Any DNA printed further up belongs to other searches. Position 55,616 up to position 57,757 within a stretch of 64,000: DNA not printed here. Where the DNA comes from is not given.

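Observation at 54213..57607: ABC-ATPase-domain histidine kinase paired with a sigma-54 activator next to xylFGH: a possible transporter-coupled sugar-sensing circuit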

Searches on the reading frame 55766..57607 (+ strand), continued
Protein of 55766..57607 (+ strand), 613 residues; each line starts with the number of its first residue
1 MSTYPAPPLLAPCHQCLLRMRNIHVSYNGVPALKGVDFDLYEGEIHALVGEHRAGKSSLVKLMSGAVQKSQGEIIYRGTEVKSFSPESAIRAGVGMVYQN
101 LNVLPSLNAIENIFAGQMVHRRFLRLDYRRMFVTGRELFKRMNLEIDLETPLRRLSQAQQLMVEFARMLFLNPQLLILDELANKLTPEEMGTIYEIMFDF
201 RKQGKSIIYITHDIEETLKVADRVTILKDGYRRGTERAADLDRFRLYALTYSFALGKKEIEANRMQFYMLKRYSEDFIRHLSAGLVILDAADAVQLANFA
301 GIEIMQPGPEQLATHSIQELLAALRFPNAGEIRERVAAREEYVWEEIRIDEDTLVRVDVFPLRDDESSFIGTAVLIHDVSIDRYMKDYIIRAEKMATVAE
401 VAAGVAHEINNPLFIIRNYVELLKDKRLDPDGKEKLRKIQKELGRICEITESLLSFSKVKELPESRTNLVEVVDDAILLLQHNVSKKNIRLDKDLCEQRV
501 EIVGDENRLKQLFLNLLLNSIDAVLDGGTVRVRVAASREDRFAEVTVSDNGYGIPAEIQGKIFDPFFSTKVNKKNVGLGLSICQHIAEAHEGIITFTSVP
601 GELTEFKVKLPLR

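Call 28: find_encoding_contigs(protein=P0030, flank=9000, max_places=1)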
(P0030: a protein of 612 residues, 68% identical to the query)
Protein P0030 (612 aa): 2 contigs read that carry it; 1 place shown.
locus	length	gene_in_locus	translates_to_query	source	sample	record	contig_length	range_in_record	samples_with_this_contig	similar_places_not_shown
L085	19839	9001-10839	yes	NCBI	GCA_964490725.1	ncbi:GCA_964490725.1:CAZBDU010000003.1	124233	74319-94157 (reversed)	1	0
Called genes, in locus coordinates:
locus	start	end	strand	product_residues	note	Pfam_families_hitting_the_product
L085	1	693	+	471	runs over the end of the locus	-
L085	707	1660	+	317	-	PF26945:DUF8295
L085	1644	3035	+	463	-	PF21799:MurD-like_N, PF08245:Mur_ligase_M, PF02875:Mur_ligase_C (weak)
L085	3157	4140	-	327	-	PF01261:AP_endonuc_2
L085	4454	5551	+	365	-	PF13407:Peripla_BP_4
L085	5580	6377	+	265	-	PF00005:ABC_tran, PF02463:SMC_N (faint), PF09818:ABC_ATPase (faint), PF13304:AAA_21 (faint)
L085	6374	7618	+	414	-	PF02653:BPD_transp_2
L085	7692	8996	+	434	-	PF00072:Response_reg, PF00158:Sigma54_activat, PF14532:Sigma54_activ_2, PF07728:AAA_5, PF25601:AAA_lid_14, PF02954:HTH_8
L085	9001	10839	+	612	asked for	PF00005:ABC_tran, PF00512:HisKA, PF02518:HATPase_c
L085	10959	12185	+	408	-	PF07690:MFS_1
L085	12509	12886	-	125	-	-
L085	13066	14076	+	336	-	PF12697:Abhydrolase_6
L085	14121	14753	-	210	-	PF00226:DnaJ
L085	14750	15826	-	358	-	PF10023:Aminopep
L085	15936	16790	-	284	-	PF00950:ABC-3, PF01032:FecCD (weak)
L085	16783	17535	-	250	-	PF00005:ABC_tran, PF02463:SMC_N (weak), PF13304:AAA_21 (weak)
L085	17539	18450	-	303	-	PF01297:ZnuA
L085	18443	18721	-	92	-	-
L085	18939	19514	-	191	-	PF00210:Ferritin (weak), PF02915:Rubrerythrin, PF23458:DUF7130 (weak), PF21349:RUBY_RBDX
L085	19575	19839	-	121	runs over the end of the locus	PF01475:FUR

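Call 29: find_encoding_contigs(protein=P0043, flank=9000, max_places=1)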
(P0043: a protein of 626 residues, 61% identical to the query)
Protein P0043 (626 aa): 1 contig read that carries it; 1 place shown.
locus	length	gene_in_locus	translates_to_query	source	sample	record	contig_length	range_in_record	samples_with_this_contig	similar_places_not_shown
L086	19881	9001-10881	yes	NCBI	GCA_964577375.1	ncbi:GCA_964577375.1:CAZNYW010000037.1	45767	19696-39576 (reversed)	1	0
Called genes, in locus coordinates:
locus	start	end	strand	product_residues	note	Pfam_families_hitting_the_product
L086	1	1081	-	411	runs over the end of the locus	PF01135:PCMT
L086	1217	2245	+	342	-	PF01594:AI-2E_transport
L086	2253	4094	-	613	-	PF07889:DUF1664 (faint), PF00672:HAMP, PF00015:MCPsignal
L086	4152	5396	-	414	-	PF02653:BPD_transp_2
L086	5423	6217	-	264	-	PF00005:ABC_tran, PF02463:SMC_N (faint), PF09818:ABC_ATPase (faint), PF13304:AAA_21 (faint)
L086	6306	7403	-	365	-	PF00532:Peripla_BP_1, PF13407:Peripla_BP_4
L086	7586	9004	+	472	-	PF00072:Response_reg, PF00158:Sigma54_activat, PF14532:Sigma54_activ_2, PF07728:AAA_5, PF25601:AAA_lid_14, PF02954:HTH_8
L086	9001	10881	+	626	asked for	PF00005:ABC_tran, PF08448:PAS_4 (weak), PF00512:HisKA, PF02518:HATPase_c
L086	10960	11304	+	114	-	PF01022:HTH_5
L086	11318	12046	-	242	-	PF13432:TPR_16 (faint), PF13620:CarboxypepD_reg (faint), PF13715:CarbopepD_reg_2 (weak), PF13428:TPR_14 (faint), PF14559:TPR_19 (faint)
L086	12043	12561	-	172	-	-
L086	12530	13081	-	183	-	-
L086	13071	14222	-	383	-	-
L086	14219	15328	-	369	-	-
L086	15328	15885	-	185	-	PF07963:N_methyl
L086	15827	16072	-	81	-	-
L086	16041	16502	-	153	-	PF08334:T2SSG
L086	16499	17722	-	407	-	PF00482:T2SSF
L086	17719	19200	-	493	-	PF05157:MshEN (weak), PF13191:AAA_16 (faint), PF00437:T2SSE, PF13173:AAA_14 (faint), PF13476:AAA_23 (faint)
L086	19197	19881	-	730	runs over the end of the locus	PF03958:Secretin_N (weak), PF00263:Secretin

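Call 30: find_encoding_contigs(protein=P0094, flank=9000, max_places=1)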
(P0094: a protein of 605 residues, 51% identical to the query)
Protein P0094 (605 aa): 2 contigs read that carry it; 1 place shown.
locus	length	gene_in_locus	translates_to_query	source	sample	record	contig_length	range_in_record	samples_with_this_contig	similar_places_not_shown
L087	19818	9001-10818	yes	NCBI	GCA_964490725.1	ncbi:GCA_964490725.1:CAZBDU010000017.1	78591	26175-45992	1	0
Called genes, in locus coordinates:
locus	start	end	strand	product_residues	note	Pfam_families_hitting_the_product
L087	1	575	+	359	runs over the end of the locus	PF00005:ABC_tran, PF13304:AAA_21 (weak), PF08402:TOBE_2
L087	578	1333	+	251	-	PF23023:Anti-Pycsar_Apyc1, PF00753:Lactamase_B, PF12706:Lactamase_B_2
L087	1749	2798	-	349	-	PF01408:GFO_IDH_MocA, PF02894:GFO_IDH_MocA_C, PF22725:GFO_IDH_MocA_C3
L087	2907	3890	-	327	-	PF00532:Peripla_BP_1, PF13407:Peripla_BP_4, PF13458:Peripla_BP_6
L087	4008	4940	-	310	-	PF02653:BPD_transp_2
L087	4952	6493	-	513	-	PF00005:ABC_tran, PF02367:TsaE (faint), PF02463:SMC_N (faint), PF13191:AAA_16 (faint), PF13476:AAA_23 (faint), PF13555:AAA_29 (faint), PF13401:AAA_22 (weak), PF00005:ABC_tran, +3 more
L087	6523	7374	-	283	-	PF01261:AP_endonuc_2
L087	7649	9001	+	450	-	PF00072:Response_reg, PF00158:Sigma54_activat, PF14532:Sigma54_activ_2, PF00004:AAA (weak), PF07724:AAA_2 (faint), PF07728:AAA_5, PF25601:AAA_lid_14, PF02954:HTH_8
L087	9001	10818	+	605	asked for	PF00005:ABC_tran, PF13596:PAS_10 (weak), PF00512:HisKA, PF02518:HATPase_c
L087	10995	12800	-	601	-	PF00488:MutS_V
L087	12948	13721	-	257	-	PF00005:ABC_tran, PF13304:AAA_21 (faint)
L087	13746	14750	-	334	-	PF02653:BPD_transp_2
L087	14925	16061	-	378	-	PF13407:Peripla_BP_4, PF00532:Peripla_BP_1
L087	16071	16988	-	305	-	-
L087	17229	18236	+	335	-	PF03401:TctC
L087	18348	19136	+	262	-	PF07331:TctB (faint)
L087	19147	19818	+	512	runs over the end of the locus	PF01970:TctA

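Call 31: find_encoding_contigs(protein=P0080, flank=9000, max_places=1)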
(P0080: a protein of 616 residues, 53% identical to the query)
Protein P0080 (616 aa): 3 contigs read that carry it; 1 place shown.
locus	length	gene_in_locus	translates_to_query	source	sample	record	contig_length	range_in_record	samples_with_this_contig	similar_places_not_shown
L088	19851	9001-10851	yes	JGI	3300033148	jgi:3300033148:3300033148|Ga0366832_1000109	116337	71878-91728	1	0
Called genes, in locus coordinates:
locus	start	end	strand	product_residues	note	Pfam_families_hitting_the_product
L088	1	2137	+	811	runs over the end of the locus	-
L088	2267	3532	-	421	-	PF01208:URO-D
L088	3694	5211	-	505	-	PF00005:ABC_tran, PF02463:SMC_N (faint), PF09818:ABC_ATPase (faint), PF13304:AAA_21 (faint), PF00005:ABC_tran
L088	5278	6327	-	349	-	PF13407:Peripla_BP_4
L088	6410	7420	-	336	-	PF02653:BPD_transp_2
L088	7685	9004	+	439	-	PF00072:Response_reg, PF00004:AAA (faint), PF00158:Sigma54_activat, PF14532:Sigma54_activ_2, PF07728:AAA_5, PF25601:AAA_lid_14, PF02954:HTH_8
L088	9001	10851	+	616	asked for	PF00005:ABC_tran, PF00989:PAS (weak), PF08448:PAS_4 (faint), PF13596:PAS_10 (weak), PF13426:PAS_9 (faint), PF00512:HisKA, PF02518:HATPase_c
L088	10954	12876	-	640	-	PF04290:DctQ, PF06808:DctM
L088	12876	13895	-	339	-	PF03480:DctP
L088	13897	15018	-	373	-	PF16811:TAtT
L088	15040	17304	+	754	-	PF00989:PAS, PF08447:PAS_3, PF08448:PAS_4, PF13426:PAS_9, PF00512:HisKA, PF02518:HATPase_c, PF00072:Response_reg, PF01627:Hpt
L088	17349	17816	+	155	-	PF04073:tRNA_edit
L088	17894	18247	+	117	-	PF07883:Cupin_2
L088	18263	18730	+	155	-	PF02502:LacAB_rpiB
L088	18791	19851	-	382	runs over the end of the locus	PF00294:PfkB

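Call 51: predict_structure(alignment_id=A2)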
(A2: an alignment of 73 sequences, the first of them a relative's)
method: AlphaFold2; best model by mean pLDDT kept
length: 613 residues; sequences in the alignment: 73
mean_pLDDT: 77.9   pTM: 0.44
mean pLDDT of the five models: 77.9, 75.5, 75.2, 74.6, 70.2
residues with pLDDT >= 90: 188; 70-90: 281; 50-70: 68; < 50: 76
segments of 3 or more residues with pLDDT < 50: 1-13, 252-281, 388-397, 455-461, 568-578
pLDDT, mean of each block of 10 residues (from residue 1): 40 77 89 92 93 83 92 95 91 90 83 86 84 93 90 90 93 94 85 90 93 83 89 86 68 35 39 45 74 76 54 71 83 89 83 81 74 82 54 46 59 70 75 76 70 48 72 91 88 88 87 89 87 89 92 76 57 48 80 87 90 82
secondary structure, 60 per line:
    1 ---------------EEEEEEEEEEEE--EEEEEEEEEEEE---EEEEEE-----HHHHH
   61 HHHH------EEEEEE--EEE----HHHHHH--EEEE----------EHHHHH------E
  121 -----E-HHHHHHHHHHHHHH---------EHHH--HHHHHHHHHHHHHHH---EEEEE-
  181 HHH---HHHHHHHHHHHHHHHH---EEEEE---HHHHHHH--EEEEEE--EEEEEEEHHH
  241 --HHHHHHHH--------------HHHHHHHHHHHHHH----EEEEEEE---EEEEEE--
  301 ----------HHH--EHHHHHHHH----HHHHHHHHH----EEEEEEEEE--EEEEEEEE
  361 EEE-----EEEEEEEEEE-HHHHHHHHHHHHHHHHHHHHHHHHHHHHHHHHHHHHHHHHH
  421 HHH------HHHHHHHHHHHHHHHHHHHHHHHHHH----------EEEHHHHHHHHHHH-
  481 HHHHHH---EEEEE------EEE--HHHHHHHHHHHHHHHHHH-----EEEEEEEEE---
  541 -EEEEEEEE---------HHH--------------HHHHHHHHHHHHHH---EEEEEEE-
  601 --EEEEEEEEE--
elements in order: E16-27 E30-41 E45-50 H56-64 E71-76 E79-81 H86-91 E94-97 H109-113 H128-141 H157-171 E175-179 H187-202 E206-210 H214-220 E223-228 E231-237 H243-250 H265-278 E283-289 E293-298 H317-324 H329-337 E342-350 E353-363 E369-378 H380-423 H430-455 E466-468 H469-479 H481-486 E490-494 E501-503 H506-523 E529-537 E542-549 H576-589 E593-599 E603-611

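Call 54: fold_search(model_id=the predicted structure, library=pdb)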
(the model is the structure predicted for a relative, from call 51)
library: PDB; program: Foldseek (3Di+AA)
matches with E <= 10: 1866; with E <= 0.001: 1574
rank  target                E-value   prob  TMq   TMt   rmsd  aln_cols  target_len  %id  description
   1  9a5d_A                1.1e-24  1.00  0.31  0.31  37.6       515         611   18  Integrative model of WALK-YYCH by crosslinking MS and deep learning (released 2024-09-18)
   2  4gcz_A                2.0e-22  1.00  0.36  0.53   7.5       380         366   21  Structure of a blue-light photoreceptor (released 2013-06-19)
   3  8a6x_B                2.0e-22  1.00  0.25  0.40  20.6       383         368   20  Crystal structure of a chimeric LOV-Histidine kinase SB2F1 (asymmetrical variant, trigonal form with long c axis) (released 2024-01-10)
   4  8a7f_A                6.9e-22  1.00  0.24  0.40  20.3       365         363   20  Crystal structure of a chimeric LOV-Histidine kinase SB2F1-I66R mutant (asymmetrical variant, trigonal form with long  (released 2024-01-10)
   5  8a7f_B                8.6e-22  1.00  0.24  0.40  20.4       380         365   20  Crystal structure of a chimeric LOV-Histidine kinase SB2F1-I66R mutant (asymmetrical variant, trigonal form with long  (released 2024-01-10)
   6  8a7h_A                1.1e-21  1.00  0.24  0.40  20.6       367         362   20  Crystal structure of a chimeric LOV-Histidine kinase SB2F1-I66R mutant (light state; asymmetrical variant, trigonal fo (released 2024-01-10)
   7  8a52_A                4.1e-21  1.00  0.23  0.38  20.2       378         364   21  Crystal structure of a chimeric LOV-Histidine kinase SB2F1 (asymmetrical variant, trigonal form with long c-axis) (released 2023-12-27)
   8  8a3u                  5.4e-21  1.00  0.24  0.38  20.3       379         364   20  Crystal structure of a chimeric LOV-Histidine kinase SB2F1 (symmetrical variant, trigonal form with short c-axis) (released 2023-12-20)
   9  4gcz_B                8.9e-20  1.00  0.24  0.36  13.7       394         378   20  Structure of a blue-light photoreceptor (released 2013-06-19)
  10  8isj_A                1.2e-18  1.00  0.25  0.18  21.7       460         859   15  Pr conformer of Arabidopsis thaliana phytochrome A - AtphyA-Pr (released 2023-08-09)
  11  8isi_A                1.6e-18  1.00  0.24  0.18  21.6       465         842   14  Photochromobilin-free form of Arabidopsis thaliana phytochrome A - apo-AtphyA (released 2023-08-09)
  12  9jfj_C                2.1e-18  1.00  0.27  0.68   9.1       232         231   30  Crystal structure of the cytoplasmic domain of ZraS in ADP-bound form (released 2025-03-26)
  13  8isk_A                2.1e-18  1.00  0.24  0.18  18.1       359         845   18  Pr conformer of Zea mays phytochrome A1 - ZmphyA1-Pr (released 2023-08-09)
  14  4i5s_B                2.7e-18  1.00  0.31  0.44  14.1       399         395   20  Structure and function of sensor histidine kinase (released 2013-03-27)
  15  8isk_B                3.0e-18  1.00  0.24  0.18  20.5       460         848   16  Pr conformer of Zea mays phytochrome A1 - ZmphyA1-Pr (released 2023-08-09)
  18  9jfj_A                9.7e-18  1.00  0.27  0.67   9.1       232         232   30  Crystal structure of the cytoplasmic domain of ZraS in ADP-bound form (released 2025-03-26)
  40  9jfj_D                5.8e-17  1.00  0.25  0.63  15.2       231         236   30  Crystal structure of the cytoplasmic domain of ZraS in ADP-bound form (released 2025-03-26)
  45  9jfj_B                7.9e-17  1.00  0.25  0.65  15.2       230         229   30  Crystal structure of the cytoplasmic domain of ZraS in ADP-bound form (released 2025-03-26)
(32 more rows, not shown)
